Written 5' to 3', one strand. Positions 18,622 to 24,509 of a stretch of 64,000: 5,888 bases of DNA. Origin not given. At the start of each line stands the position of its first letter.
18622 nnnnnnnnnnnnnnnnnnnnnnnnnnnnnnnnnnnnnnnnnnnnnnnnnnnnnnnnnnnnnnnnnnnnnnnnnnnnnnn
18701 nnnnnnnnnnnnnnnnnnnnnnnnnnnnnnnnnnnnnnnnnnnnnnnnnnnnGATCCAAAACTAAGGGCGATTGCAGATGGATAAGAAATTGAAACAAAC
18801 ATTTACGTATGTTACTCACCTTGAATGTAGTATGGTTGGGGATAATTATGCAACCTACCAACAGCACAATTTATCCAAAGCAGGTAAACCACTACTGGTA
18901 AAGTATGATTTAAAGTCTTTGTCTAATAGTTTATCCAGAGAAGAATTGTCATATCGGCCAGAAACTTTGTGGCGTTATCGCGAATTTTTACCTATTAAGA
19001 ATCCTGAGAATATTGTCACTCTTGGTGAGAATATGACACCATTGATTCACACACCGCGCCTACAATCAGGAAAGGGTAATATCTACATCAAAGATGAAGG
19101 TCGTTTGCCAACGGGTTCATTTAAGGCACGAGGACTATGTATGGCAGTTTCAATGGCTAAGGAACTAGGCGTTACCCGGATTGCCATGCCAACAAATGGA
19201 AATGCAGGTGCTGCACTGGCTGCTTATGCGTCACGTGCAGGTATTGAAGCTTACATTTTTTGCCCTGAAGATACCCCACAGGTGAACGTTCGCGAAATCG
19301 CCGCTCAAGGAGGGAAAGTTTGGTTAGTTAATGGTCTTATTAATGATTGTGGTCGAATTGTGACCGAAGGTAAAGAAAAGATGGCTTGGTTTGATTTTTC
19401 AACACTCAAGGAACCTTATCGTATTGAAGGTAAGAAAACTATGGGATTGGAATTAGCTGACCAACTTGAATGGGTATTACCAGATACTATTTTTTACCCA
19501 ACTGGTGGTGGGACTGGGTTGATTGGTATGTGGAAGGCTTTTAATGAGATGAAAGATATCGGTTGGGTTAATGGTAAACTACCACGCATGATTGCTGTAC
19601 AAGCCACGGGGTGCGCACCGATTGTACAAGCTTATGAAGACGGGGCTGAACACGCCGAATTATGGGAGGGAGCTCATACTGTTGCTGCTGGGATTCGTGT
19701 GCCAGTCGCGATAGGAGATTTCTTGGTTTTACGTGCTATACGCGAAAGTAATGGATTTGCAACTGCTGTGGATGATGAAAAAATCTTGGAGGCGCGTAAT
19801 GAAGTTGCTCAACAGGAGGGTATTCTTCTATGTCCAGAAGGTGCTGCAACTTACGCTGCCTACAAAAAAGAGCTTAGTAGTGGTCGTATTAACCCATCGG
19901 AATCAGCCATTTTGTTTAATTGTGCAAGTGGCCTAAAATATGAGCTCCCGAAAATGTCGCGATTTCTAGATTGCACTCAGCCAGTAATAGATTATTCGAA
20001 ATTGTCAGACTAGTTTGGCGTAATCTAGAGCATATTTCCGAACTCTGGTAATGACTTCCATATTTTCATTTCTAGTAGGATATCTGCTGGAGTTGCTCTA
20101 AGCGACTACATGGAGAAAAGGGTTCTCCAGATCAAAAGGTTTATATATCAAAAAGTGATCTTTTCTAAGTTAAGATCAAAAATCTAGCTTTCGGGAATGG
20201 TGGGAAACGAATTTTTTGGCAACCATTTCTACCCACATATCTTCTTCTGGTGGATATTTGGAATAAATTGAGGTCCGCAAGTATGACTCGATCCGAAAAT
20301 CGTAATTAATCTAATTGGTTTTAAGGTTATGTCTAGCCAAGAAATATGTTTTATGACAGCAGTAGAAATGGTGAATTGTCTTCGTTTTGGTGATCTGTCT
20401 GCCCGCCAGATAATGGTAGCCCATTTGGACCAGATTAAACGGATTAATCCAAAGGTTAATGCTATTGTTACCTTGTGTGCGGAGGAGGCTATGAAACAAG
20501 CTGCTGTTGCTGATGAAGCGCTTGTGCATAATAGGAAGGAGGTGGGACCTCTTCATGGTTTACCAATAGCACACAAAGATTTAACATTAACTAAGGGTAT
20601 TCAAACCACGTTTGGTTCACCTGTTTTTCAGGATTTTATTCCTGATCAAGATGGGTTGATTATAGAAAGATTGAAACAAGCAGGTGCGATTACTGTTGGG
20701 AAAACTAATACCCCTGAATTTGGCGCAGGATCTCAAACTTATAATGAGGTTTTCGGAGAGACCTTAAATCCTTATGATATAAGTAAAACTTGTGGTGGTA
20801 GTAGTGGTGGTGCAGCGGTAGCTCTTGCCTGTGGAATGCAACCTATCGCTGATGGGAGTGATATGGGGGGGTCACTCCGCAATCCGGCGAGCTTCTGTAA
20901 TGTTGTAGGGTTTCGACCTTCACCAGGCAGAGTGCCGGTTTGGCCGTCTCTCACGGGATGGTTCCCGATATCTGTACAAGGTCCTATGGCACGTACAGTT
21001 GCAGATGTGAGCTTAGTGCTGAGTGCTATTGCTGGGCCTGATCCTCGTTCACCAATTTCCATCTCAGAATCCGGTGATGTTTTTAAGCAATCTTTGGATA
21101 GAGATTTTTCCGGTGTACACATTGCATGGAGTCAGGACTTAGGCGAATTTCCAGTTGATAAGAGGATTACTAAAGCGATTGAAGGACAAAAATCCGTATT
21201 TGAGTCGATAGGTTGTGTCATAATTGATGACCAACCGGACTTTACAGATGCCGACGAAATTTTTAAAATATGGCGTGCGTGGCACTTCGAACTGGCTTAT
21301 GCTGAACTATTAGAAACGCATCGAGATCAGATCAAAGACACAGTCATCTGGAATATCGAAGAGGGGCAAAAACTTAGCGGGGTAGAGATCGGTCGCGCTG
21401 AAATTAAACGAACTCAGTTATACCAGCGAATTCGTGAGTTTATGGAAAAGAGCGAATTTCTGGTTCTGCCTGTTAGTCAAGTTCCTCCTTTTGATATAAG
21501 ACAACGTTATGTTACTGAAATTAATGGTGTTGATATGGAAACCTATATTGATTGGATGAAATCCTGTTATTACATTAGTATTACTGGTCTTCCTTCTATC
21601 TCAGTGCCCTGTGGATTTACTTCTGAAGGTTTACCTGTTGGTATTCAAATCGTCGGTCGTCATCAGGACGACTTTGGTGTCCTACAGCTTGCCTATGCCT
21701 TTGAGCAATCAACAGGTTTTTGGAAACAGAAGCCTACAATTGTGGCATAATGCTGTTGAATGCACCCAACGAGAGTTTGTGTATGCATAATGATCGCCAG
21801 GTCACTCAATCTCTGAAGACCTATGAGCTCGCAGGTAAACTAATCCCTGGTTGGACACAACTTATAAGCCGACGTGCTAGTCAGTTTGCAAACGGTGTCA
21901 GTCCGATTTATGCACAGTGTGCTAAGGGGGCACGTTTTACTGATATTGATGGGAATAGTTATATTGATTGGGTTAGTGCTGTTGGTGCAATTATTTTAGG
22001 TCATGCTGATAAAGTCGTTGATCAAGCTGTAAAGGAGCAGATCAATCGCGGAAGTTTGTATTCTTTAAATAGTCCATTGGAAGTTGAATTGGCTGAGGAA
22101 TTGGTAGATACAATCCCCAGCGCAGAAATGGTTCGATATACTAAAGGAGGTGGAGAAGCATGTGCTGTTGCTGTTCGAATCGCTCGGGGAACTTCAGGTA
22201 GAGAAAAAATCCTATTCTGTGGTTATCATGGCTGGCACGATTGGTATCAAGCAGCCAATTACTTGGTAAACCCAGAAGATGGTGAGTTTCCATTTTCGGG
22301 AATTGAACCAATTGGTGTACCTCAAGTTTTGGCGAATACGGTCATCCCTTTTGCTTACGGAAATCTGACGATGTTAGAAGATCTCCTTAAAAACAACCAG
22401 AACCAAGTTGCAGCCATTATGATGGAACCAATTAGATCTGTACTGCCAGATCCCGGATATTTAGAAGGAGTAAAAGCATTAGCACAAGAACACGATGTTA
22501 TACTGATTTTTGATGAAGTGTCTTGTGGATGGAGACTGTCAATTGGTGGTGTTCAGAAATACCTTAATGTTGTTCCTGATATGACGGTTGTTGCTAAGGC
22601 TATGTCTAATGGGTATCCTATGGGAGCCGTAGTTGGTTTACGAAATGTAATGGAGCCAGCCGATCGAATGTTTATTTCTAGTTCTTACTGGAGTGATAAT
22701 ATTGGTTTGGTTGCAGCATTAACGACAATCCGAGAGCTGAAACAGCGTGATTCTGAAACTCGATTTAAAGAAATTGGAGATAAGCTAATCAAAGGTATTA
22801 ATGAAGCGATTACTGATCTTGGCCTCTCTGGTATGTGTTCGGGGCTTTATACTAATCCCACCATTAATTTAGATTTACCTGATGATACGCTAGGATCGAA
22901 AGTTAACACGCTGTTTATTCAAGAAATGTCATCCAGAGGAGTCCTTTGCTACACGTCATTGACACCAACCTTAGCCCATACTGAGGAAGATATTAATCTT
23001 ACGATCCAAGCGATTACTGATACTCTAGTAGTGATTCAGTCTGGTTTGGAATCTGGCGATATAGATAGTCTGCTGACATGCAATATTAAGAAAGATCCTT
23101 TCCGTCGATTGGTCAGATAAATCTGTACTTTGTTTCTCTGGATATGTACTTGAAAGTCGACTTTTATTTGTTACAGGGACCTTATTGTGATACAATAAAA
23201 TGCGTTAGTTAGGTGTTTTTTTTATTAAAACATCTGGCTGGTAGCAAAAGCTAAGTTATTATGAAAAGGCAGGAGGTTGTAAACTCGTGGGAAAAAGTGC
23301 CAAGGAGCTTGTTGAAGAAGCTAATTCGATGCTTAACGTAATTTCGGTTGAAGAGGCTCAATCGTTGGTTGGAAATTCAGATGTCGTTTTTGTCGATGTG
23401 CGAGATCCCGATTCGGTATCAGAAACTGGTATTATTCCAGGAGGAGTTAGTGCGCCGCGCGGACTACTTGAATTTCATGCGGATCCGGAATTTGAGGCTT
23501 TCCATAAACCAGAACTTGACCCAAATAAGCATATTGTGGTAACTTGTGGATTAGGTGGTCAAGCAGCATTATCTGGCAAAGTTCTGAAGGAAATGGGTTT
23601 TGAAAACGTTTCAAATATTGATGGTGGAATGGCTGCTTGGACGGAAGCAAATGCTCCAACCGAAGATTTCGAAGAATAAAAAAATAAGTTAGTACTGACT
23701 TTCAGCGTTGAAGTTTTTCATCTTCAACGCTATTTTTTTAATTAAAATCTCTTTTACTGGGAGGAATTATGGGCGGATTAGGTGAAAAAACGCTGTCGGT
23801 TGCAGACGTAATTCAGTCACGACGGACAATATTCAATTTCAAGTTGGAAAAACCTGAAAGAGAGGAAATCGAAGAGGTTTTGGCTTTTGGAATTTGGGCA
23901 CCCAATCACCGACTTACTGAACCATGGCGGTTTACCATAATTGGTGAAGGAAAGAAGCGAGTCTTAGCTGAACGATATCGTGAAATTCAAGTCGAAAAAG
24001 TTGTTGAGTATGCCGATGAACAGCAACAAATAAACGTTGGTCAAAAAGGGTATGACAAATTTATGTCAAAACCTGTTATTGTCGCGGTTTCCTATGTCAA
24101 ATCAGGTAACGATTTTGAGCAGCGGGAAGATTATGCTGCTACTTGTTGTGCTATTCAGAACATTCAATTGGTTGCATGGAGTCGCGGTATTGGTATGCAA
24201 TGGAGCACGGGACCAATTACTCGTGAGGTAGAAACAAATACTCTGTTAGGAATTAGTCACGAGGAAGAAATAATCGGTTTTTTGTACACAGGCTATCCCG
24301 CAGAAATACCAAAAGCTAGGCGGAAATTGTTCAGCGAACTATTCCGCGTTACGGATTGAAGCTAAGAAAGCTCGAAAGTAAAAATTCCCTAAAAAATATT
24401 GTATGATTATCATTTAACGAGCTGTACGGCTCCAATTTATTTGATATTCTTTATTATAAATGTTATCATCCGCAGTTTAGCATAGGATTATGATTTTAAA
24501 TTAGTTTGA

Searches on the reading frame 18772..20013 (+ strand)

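Call 19: search_protein_families(library=pfam, proteins=[window:18772-20013:+], max_evalue=0.001)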
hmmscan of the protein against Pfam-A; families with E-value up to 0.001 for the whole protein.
window:18772-20013:+ (413 aa): 1 family
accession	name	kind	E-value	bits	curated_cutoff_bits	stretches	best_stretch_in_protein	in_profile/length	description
PF00291.31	PALP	-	4.5e-67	226.9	35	1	82-381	1-291/295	Pyridoxal-phosphate dependent enzyme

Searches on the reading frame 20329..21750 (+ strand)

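Call 19: search_protein_families(library=pfam, proteins=[window:20329-21750:+], max_evalue=0.001)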
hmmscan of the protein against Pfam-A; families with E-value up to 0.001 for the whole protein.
window:20329-21750:+ (473 aa): 1 family
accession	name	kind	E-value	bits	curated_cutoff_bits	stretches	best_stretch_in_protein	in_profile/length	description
PF01425.27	Amidase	-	3.4e-100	336.6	27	1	31-452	5-445/445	Amidase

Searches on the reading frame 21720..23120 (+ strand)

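Call 19: search_protein_families(library=pfam, proteins=[window:21720-23120:+], max_evalue=0.001)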
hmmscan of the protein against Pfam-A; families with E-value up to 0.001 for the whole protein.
window:21720-23120:+ (466 aa): 1 family
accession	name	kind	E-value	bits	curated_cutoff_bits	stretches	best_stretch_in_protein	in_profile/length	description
PF00202.27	Aminotran_3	-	6.6e-44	150.6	30.5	1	62-433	10-400/403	Aminotransferase class-III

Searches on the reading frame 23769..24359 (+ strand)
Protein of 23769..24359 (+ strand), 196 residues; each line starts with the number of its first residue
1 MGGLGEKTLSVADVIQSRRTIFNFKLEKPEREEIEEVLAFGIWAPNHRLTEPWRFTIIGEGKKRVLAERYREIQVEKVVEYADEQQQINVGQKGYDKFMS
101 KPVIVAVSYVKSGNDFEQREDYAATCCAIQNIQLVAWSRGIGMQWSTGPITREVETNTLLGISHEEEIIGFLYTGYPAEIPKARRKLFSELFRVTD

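Call 19: search_protein_families(library=pfam, proteins=[window:23769-24359:+], max_evalue=0.001)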
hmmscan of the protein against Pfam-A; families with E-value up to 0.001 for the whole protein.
window:23769-24359:+ (196 aa): 1 family
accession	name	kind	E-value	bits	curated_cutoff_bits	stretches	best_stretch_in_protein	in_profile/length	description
PF00881.29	Nitroreductase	-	1.4e-25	90.8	23.5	1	15-176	1-167/167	Nitroreductase family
